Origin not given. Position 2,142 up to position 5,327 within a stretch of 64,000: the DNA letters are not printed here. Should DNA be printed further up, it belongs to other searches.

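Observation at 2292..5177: HzsA-related propeller with two c-type haem motifs exported as T9SS cargo inside a CAZyme locus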

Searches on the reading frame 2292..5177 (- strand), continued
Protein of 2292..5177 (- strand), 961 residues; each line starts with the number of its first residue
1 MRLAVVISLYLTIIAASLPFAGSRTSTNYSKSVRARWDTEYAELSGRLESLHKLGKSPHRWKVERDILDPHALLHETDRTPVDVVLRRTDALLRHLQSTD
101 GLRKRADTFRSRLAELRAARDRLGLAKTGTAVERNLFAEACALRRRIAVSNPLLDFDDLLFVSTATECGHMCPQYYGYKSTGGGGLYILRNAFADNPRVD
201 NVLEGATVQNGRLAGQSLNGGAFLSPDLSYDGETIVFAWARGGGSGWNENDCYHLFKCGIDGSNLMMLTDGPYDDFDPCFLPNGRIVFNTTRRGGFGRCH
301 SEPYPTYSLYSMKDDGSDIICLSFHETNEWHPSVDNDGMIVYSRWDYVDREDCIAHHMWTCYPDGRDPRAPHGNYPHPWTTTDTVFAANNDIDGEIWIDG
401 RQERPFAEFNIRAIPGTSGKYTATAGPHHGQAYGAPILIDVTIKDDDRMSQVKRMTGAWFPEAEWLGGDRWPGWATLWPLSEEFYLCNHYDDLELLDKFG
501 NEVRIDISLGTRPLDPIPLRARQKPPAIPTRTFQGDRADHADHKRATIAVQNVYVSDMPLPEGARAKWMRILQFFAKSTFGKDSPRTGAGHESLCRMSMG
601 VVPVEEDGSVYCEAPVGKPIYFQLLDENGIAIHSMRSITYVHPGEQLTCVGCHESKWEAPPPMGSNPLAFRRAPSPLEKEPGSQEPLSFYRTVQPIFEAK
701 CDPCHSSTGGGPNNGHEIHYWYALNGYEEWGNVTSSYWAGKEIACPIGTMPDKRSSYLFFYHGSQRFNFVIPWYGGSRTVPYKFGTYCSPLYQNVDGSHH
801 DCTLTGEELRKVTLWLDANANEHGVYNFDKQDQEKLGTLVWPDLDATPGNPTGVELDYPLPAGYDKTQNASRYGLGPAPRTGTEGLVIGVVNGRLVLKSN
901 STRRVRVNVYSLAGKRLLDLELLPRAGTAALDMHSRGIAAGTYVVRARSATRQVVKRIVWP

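Call 50: search_protein_families(library=pfam, proteins=[P0006, P0011, P0020, P0059, P0069, P0089, P0105, P0108, P0112], max_evalue=0.001)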
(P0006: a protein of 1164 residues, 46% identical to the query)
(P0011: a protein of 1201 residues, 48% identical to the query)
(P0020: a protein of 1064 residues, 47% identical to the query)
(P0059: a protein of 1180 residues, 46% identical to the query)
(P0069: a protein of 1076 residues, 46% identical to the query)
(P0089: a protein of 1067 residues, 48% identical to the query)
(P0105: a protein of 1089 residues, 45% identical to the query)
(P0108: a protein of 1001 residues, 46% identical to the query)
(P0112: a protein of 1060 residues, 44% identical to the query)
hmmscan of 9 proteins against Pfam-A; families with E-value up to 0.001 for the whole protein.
P0006 (1164 aa): 2 families
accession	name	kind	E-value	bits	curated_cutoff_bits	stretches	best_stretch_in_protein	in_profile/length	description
PF18582.6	HZS_alpha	-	1.5e-19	70.8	26.6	1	555-643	3-98/98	Hydrazine synthase alpha subunit middle domain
PF13442.11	Cytochrome_CBB3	-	0.00027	21.6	27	0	684-726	8-40/68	Cytochrome C oxidase, cbb3-type, subunit III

P0011 (1201 aa): 2 families
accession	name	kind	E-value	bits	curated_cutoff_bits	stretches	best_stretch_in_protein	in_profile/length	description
PF18582.6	HZS_alpha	-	3.8e-20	72.7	26.6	1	600-663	35-98/98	Hydrazine synthase alpha subunit middle domain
PF13205.12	Big_5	-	4.2e-07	31.1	23.6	1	849-930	20-103/105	Bacterial Ig-like domain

P0020 (1064 aa): 4 families
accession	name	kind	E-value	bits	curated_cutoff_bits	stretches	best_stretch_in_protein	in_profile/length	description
PF18582.6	HZS_alpha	-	2e-18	67.1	26.6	1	558-646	3-98/98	Hydrazine synthase alpha subunit middle domain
PF02018.23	CBM_4_9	-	4.8e-17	63.1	25.9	1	824-952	1-133/136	Carbohydrate binding domain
PF07676.18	PD40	-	9.5e-06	25.9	20.9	0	276-303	5-34/38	WD40-like Beta Propeller Repeat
PF18962.6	Por_Secre_tail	-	1.3e-05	25.8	27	1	994-1060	11-73/75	Secretion system C-terminal sorting domain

P0059 (1180 aa): 1 family
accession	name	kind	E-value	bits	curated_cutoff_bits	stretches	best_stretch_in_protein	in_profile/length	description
PF18582.6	HZS_alpha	-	1e-18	68.1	26.6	1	576-664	3-98/98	Hydrazine synthase alpha subunit middle domain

P0069 (1076 aa): 2 families
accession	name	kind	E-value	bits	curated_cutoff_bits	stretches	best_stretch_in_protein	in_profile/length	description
PF18582.6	HZS_alpha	-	1.4e-23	83.7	26.6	1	587-675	3-98/98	Hydrazine synthase alpha subunit middle domain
PF07676.18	PD40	-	4.6e-06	26.9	20.9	0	292-323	1-31/38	WD40-like Beta Propeller Repeat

P0089 (1067 aa): 2 families
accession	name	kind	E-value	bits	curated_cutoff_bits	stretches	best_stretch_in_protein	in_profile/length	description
PF18582.6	HZS_alpha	-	3e-18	66.6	26.6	1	455-543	3-98/98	Hydrazine synthase alpha subunit middle domain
PF13442.11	Cytochrome_CBB3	-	0.00061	20.5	27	0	578-612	4-39/68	Cytochrome C oxidase, cbb3-type, subunit III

P0105 (1089 aa): 5 families
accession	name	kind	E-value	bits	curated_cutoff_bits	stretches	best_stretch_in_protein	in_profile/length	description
PF18582.6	HZS_alpha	-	1.2e-18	67.9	26.6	1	854-912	40-98/98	Hydrazine synthase alpha subunit middle domain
PF13385.13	Laminin_G_3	-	8.5e-15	55.6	27.6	1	74-202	16-144/151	Concanavalin A-like lectin/glucanases superfamily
PF02210.31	Laminin_G_2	-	8.1e-05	23.5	22.9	1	122-184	36-99/126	Laminin G domain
PF07676.18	PD40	-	0.00013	22.2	20.9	0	473-492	12-32/38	WD40-like Beta Propeller Repeat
PF00034.26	Cytochrom_C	-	0.00023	22.8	21.3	0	953-1042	6-88/90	Cytochrome c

P0108 (1001 aa): 3 families
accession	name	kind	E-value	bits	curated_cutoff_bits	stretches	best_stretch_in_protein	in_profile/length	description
PF08305.17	NPCBM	-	5.1e-47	159.8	23.9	1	14-148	2-136/137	NPCBM/NEW2 domain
PF18582.6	HZS_alpha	-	3e-24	85.9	26.6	1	706-795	2-98/98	Hydrazine synthase alpha subunit middle domain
PF22297.1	PccH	-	1.9e-07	31.7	24.4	1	829-921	2-95/133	PccH Cytochrome c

P0112 (1060 aa): 3 families
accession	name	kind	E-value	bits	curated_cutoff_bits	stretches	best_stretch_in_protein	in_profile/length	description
PF18582.6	HZS_alpha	-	8e-20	71.6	26.6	1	832-896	35-98/98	Hydrazine synthase alpha subunit middle domain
PF13385.13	Laminin_G_3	-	2.2e-19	70.6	27.6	1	36-177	6-145/151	Concanavalin A-like lectin/glucanases superfamily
PF02210.31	Laminin_G_2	-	2.3e-05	25.3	22.9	1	89-162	32-113/126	Laminin G domain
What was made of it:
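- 2628..3185 (-): Helical cytochrome-c-like C-terminal domain, aa ~665-850. In homologues the same region passes the PccH and Cytochrom_C gathering scores (call 50).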

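Call 59: search_protein_representatives(alignment_id=A1)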
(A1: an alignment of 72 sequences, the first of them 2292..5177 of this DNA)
Query: 72 sequences, 912 profile positions. Proteins with E-value up to 0.001 (for the whole library): 45731; up to 1e-10: 16605; up to 1e-30: 2228. The best 150 are listed.
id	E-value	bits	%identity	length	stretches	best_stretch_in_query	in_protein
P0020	0.0e+00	1342.7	-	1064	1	13-903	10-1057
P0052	0.0e+00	1337.3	-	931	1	11-907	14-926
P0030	0.0e+00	1287.8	-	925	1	13-907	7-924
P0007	0.0e+00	1271.4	-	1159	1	12-902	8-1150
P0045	0.0e+00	1228.9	-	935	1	7-904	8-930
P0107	0.0e+00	1193.9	-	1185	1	14-908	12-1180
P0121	0.0e+00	1186.5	-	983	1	27-814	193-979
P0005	0.0e+00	1176.2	-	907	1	11-908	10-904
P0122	0.0e+00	1137.2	-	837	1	7-810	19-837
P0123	0.0e+00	1129.2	-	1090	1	28-813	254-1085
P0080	0.0e+00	1112.7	-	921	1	19-904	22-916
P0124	0.0e+00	1106.3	-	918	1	31-904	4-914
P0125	0.0e+00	1096.6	-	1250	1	28-865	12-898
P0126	0.0e+00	1076.9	-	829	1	145-820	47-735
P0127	0.0e+00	1074.3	-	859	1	22-816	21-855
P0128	0.0e+00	1073.7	-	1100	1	28-816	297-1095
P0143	1.4e-289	979.7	-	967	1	39-799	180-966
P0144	1.6e-289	979.4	-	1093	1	57-815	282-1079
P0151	4.0e-282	955.0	-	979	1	58-799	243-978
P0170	2.8e-266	902.6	-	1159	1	31-799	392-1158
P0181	8.3e-257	871.2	-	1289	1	28-807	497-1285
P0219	5.8e-235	798.9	-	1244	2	218-794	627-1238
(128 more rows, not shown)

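Call 60: search_protein_families(library=pfam, proteins=[P0121, P0123, P0128, P0144, P0170, P0181, P0219, P0143, P0151], max_evalue=0.0001)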
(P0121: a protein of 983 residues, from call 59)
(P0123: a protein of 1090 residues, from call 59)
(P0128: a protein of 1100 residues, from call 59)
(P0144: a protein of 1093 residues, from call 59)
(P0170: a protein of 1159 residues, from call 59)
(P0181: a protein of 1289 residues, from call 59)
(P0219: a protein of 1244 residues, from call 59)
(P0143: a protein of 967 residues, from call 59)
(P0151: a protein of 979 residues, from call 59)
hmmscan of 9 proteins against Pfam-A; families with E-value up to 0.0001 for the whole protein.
P0121 (983 aa): 3 families
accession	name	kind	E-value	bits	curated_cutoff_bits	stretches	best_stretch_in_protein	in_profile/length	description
PF08305.17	NPCBM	-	1.2e-42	145.7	23.9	1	27-161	2-136/137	NPCBM/NEW2 domain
PF18582.6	HZS_alpha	-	5.2e-22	78.6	26.6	1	722-809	4-98/98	Hydrazine synthase alpha subunit middle domain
PF07676.18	PD40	-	3.6e-06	27.2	20.9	1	426-457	1-31/38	WD40-like Beta Propeller Repeat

P0123 (1090 aa): 2 families
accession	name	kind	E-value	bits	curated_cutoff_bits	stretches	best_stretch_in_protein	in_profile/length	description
PF18582.6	HZS_alpha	-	1e-21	77.7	26.6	1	852-911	39-98/98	Hydrazine synthase alpha subunit middle domain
PF13385.13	Laminin_G_3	-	6.7e-17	62.5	27.6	1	85-220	4-142/151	Concanavalin A-like lectin/glucanases superfamily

P0128 (1100 aa): 2 families
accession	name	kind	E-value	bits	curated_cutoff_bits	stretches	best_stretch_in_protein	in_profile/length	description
PF18582.6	HZS_alpha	-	3.5e-19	69.6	26.6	1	837-926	2-98/98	Hydrazine synthase alpha subunit middle domain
PF13385.13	Laminin_G_3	-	4.4e-19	69.5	27.6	1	45-189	6-147/151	Concanavalin A-like lectin/glucanases superfamily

P0144 (1093 aa): 1 family
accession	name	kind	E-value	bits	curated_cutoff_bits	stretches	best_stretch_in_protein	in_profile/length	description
PF18582.6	HZS_alpha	-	8.3e-23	81.2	26.6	1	850-914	34-98/98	Hydrazine synthase alpha subunit middle domain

P0170 (1159 aa): 2 families
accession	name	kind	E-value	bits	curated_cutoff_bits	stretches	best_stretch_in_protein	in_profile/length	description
PF18582.6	HZS_alpha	-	6.5e-22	78.4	26.6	1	905-994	2-98/98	Hydrazine synthase alpha subunit middle domain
PF13360.13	PQQ_2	-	2.2e-05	24.7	27.6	1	82-162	15-95/233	Outer membrane protein assembly factor BamB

P0181 (1289 aa): 3 families
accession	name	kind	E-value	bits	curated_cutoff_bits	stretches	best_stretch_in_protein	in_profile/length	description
PF22701.2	Mala_s_1-like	-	5.7e-21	75.6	27.5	1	52-233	8-195/195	Mal s 1 allergenic protein-like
PF18582.6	HZS_alpha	-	1.3e-18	67.8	26.6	1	1064-1123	39-98/98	Hydrazine synthase alpha subunit middle domain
PF13385.13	Laminin_G_3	-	9.2e-10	39.3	27.6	1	309-449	5-144/151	Concanavalin A-like lectin/glucanases superfamily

P0219 (1244 aa): 2 families
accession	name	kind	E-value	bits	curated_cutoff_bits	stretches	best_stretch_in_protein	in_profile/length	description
PF18582.6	HZS_alpha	-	4.9e-22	78.7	26.6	1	989-1086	2-98/98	Hydrazine synthase alpha subunit middle domain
PF08305.17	NPCBM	-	6.2e-21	75.3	23.9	1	117-195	2-81/137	NPCBM/NEW2 domain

P0143 (967 aa): 1 family
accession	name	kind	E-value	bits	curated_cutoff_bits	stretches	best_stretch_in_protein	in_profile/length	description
PF18582.6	HZS_alpha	-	1.6e-21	77.1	26.6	1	717-803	5-98/98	Hydrazine synthase alpha subunit middle domain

P0151 (979 aa): 1 family
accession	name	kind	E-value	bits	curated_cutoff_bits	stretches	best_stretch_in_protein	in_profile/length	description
PF18582.6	HZS_alpha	-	8e-23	81.3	26.6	1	725-814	2-98/98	Hydrazine synthase alpha subunit middle domain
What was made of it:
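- On CAZy auxiliary-activity-type enzyme (redox partner of glycan degradation): CBM_4_9, NPCBM and Laminin_G_3 fusions in family members (calls 50, 60).
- Closest known: Propeller-type sugar dehydrogenases with a cytochrome partner domain. Different: The only PQQ- or GSDH-type signal in any family member scanned was one sub-threshold PQQ_2 match, in the N-terminal extension of P0170 (call 60).
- Fusions to CBM_4_9 (63 bits), NPCBM (up to 160 bits) and Laminin_G_3 (calls 50, 60). CBM, NPCBM and Laminin_G fusions to the alpha-like core are hard to explain for a small-molecule detoxifier (calls 50, 60). The CBM fusions argue against it (calls 50, 60).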

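Call 73: find_encoding_contigs(protein=P0092, flank=8000, max_places=1)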
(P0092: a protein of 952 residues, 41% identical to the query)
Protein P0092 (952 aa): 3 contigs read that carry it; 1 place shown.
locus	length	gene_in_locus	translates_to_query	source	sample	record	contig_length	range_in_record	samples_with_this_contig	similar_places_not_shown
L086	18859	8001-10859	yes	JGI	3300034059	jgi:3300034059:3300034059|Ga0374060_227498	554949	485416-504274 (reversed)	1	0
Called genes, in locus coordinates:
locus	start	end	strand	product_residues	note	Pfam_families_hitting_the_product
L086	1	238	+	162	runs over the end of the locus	-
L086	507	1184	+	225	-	-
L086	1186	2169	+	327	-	-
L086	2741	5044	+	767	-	PF07715:Plug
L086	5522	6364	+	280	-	PF14394:DUF4423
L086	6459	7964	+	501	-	PF09430:EMC7_beta-sandw (faint), PF13620:CarboxypepD_reg (faint), PF14686:fn3_3 (faint), PF22904:NOMO1-like_2nd (faint), PF13715:CarbopepD_reg_2 (faint), PF10102:DUF2341, PF13385:Laminin_G_3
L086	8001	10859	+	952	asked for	PF07676:PD40 (faint), PF18582:HZS_alpha, PF18962:Por_Secre_tail (weak)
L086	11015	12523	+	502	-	-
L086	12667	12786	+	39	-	-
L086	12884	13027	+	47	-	-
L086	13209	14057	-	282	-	-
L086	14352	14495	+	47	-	-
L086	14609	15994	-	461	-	PF00291:PALP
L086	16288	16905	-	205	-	-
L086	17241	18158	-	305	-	PF01925:TauE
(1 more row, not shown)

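Call 74: find_encoding_contigs(protein=P0044, flank=8000, max_places=1)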
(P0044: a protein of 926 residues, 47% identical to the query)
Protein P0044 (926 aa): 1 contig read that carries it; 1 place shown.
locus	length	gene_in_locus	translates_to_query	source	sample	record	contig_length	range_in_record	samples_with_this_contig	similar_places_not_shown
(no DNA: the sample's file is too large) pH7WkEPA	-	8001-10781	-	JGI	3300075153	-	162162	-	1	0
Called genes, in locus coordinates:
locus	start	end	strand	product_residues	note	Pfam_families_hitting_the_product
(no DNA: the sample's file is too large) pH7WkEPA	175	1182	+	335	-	-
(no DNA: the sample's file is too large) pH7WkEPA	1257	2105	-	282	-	PF08032:SpoU_sub_bind, PF00588:SpoU_methylase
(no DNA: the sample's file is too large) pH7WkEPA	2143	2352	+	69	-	PF02416:TatA_B_E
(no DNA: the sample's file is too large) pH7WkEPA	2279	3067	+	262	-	PF00902:TatC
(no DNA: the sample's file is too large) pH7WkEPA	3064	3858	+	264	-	PF02416:TatA_B_E, PF01812:5-FTHF_cyc-lig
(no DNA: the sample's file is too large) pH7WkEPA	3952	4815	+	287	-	-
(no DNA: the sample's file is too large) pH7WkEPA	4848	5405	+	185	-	-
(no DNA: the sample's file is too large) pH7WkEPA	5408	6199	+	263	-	PF13462:Thioredoxin_4, PF01323:DSBA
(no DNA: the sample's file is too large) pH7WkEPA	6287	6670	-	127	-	-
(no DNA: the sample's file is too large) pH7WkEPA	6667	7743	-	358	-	-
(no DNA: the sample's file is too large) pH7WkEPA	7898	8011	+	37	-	-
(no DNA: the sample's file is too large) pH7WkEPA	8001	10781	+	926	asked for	PF26549:Tricorn_N (faint), PF18582:HZS_alpha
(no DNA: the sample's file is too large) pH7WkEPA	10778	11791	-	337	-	PF05833:NFACT_N, PF05670:NFACT-R_1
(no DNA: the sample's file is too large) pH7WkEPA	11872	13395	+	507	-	PF02055:Glyco_hydro_30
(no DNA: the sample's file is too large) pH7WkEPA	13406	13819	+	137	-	PF00903:Glyoxalase, PF22677:Ble-like_N (weak), PF13669:Glyoxalase_4 (weak)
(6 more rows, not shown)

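Call 75: find_encoding_contigs(protein=P0086, flank=8000, max_places=1)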
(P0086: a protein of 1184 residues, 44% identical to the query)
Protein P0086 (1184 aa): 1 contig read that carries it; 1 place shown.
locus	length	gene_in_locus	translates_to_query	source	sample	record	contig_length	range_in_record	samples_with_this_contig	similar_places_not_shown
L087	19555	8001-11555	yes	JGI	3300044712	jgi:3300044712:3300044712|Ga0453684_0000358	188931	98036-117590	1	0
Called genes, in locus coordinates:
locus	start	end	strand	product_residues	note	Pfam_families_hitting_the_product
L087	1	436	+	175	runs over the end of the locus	PF06114:Peptidase_M78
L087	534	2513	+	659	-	PF14559:TPR_19 (faint), PF13174:TPR_6 (faint), PF23914:TPR_CcmH_CycH (weak), PF25064:ARM_TT21_5th (weak), PF00515:TPR_1, PF07719:TPR_2 (weak), PF13181:TPR_8 (weak), PF13414:TPR_11 (weak), +4 more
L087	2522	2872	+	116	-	PF12643:MazG-like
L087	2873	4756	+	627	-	PF09848:SLFN-g3_helicase, PF13401:AAA_22 (weak)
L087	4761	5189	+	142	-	PF00565:SNase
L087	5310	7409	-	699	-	PF02055:Glyco_hydro_30, PF14587:Glyco_hydr_30_2 (weak), PF18099:CBM_35_2 (faint), PF17189:Glyco_hydro_30C, PF03422:CBM_6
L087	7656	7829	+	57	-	-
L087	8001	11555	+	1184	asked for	PF18582:HZS_alpha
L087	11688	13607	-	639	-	PF04015:DUF362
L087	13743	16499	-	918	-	PF09479:Flg_new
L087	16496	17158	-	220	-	PF03783:CsgG, PF13036:LpoB (weak), PF11684:DUF3280 (faint)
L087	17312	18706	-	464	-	-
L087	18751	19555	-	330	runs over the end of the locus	PF01728:FtsJ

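Call 76: find_encoding_contigs(protein=P0031, flank=8000, max_places=1)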
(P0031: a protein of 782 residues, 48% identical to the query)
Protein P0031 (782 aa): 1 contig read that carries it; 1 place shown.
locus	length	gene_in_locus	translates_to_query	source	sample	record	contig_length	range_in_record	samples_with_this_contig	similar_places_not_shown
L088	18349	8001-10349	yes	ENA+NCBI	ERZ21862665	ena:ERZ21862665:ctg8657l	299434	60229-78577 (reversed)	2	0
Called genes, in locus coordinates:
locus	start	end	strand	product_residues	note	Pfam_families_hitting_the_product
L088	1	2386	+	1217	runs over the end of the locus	PF00580:UvrD-helicase, PF13245:AAA_19, PF13361:UvrD_C, PF13538:UvrD_C_2 (weak), PF12705:PDDEXK_1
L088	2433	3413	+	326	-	PF02810:SEC-C, PF00557:Peptidase_M24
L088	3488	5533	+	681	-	PF12708:Pect-lyase_RHGA_epim (faint), PF00295:Glyco_hydro_28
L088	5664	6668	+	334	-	PF25174:Beta-prop_THOC3 (faint)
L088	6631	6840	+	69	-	PF14200:RicinB_lectin_2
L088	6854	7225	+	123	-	PF14200:RicinB_lectin_2, PF00652:Ricin_B_lectin (weak)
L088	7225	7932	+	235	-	PF03150:CCP_MauG (faint), PF00034:Cytochrom_C (faint)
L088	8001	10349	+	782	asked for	PF07676:PD40 (faint), PF18582:HZS_alpha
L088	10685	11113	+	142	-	PF00571:CBS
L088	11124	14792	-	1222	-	PF14614:DUF4450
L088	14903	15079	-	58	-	-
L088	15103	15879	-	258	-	-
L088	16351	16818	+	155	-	PF07963:N_methyl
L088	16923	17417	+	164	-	PF07963:N_methyl (weak)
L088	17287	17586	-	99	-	-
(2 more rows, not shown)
